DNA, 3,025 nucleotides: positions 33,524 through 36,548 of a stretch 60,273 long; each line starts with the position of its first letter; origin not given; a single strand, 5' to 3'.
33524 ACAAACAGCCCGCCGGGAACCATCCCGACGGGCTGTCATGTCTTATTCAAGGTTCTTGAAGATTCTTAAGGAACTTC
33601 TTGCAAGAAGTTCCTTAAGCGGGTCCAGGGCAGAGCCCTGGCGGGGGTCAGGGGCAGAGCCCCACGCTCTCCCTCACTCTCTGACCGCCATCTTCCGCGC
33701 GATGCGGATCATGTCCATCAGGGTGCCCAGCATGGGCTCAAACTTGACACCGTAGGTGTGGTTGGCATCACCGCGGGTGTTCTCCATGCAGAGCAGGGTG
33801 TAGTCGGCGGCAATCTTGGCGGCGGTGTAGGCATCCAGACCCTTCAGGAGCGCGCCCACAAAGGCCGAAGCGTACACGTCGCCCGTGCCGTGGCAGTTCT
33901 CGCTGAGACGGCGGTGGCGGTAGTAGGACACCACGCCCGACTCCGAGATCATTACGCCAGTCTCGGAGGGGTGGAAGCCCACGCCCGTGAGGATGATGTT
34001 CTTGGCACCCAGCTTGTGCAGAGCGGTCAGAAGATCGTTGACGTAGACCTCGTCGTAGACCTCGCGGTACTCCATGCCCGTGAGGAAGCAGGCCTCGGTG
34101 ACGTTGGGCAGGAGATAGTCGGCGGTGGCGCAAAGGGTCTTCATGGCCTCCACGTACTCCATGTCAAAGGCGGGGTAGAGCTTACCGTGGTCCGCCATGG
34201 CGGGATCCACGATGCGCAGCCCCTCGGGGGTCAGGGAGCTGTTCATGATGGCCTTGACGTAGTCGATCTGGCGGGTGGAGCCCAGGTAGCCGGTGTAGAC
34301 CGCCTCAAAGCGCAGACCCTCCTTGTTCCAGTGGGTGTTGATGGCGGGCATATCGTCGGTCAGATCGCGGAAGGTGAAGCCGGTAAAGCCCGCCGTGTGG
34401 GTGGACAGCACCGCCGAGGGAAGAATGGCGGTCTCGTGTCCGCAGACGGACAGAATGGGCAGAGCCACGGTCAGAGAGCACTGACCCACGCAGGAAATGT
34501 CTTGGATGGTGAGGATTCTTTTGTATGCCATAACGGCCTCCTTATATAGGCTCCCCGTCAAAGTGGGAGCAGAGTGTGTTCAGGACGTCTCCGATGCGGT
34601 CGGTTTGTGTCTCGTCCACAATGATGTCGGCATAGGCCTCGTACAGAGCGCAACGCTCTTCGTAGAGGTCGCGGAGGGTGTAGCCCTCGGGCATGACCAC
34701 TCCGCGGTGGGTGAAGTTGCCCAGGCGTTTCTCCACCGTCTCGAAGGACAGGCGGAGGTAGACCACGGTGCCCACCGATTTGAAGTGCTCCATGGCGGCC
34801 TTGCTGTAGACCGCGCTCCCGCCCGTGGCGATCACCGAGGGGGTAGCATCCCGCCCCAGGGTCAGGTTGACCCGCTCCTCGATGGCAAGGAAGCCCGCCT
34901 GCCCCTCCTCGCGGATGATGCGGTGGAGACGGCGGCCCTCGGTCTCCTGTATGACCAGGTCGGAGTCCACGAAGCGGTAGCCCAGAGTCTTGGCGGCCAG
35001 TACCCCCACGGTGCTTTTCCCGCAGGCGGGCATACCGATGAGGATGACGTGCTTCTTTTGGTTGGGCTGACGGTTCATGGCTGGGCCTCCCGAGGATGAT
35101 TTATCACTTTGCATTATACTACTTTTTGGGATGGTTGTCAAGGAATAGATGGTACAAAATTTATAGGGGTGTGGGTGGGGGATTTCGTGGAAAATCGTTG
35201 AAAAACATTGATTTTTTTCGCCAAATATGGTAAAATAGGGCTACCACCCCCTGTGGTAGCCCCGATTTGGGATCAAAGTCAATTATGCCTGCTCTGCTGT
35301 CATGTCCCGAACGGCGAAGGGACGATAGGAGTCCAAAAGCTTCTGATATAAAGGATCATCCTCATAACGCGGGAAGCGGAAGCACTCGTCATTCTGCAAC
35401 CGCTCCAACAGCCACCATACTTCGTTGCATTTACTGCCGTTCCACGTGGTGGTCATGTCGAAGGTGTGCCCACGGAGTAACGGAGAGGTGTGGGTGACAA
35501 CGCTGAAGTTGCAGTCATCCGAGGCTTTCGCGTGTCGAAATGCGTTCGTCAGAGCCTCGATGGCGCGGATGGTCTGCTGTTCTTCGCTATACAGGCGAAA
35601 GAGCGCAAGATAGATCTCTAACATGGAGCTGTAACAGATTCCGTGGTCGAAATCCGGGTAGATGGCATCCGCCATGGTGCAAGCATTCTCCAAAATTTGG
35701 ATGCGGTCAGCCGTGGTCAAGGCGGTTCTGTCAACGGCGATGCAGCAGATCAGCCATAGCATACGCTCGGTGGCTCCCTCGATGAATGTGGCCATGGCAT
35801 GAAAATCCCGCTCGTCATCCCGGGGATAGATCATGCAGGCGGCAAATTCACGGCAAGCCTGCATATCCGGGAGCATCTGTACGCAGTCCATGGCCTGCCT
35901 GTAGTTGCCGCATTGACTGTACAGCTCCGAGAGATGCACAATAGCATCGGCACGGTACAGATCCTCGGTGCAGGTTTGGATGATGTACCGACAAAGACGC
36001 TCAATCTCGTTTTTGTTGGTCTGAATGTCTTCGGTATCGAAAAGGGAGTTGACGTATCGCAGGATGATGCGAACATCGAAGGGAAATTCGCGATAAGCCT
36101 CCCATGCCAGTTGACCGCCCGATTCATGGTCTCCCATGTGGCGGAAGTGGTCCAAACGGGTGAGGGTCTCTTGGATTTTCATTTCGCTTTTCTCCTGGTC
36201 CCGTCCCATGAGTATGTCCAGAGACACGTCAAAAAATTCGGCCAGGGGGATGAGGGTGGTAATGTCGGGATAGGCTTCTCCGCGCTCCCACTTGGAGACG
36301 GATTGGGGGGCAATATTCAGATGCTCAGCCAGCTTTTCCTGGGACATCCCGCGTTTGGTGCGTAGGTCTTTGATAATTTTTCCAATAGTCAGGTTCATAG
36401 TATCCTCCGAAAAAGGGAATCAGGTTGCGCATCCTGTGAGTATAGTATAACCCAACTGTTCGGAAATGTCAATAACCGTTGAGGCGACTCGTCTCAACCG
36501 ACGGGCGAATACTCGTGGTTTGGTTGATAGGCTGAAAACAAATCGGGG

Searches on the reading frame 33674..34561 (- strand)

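Call 86: search_protein_families(library=pfam, proteins=[window:33674-34561:-], max_evalue=0.0001)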
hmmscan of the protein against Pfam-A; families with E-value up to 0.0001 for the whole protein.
window:33674-34561:- (295 aa): 2 families
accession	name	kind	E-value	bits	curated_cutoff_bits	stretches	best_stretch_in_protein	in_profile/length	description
PF08543.17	Phos_pyr_kin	-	1.7e-20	73.9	27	1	81-261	57-234/246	Phosphomethylpyrimidine kinase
PF00294.29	PfkB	-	4.8e-07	29.8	25.8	1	136-252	173-283/302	pfkB family carbohydrate kinase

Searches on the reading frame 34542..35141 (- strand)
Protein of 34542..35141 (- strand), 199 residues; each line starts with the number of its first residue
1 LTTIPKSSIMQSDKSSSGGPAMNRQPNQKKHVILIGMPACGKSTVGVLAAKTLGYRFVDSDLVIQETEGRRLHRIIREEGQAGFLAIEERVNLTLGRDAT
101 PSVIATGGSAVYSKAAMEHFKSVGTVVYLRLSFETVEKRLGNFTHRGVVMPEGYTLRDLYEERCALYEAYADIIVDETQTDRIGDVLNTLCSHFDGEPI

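Call 86: search_protein_families(library=pfam, proteins=[window:34542-35141:-], max_evalue=0.0001)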
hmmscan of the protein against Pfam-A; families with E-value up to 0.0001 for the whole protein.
window:34542-35141:- (199 aa): 2 families
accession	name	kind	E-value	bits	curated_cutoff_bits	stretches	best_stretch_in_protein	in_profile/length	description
PF01202.28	SKI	-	2.1e-32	112.9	22.1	1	39-181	2-146/159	Shikimate kinase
PF13238.12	AAA_18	-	3.4e-05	24.7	29.4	1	32-140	1-108/128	AAA domain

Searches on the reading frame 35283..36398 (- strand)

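Call 86: search_protein_families(library=pfam, proteins=[window:35283-36398:-], max_evalue=0.0001)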
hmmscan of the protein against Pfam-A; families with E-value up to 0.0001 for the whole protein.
window:35283-36398:- (371 aa): 4 families
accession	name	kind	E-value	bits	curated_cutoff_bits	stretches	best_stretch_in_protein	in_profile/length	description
PF01381.28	HTH_3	-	3.6e-17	62.6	23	1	9-63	1-55/55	Helix-turn-helix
PF12844.13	HTH_19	-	1.6e-09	37.9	30.2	1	6-64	1-59/64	Helix-turn-helix domain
PF13560.12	HTH_31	-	2.4e-08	34.6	27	1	9-60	6-58/64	Helix-turn-helix domain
PF13443.12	HTH_26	-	3.7e-06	27.5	22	1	10-61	3-55/63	Cro/C1-type HTH DNA-binding domain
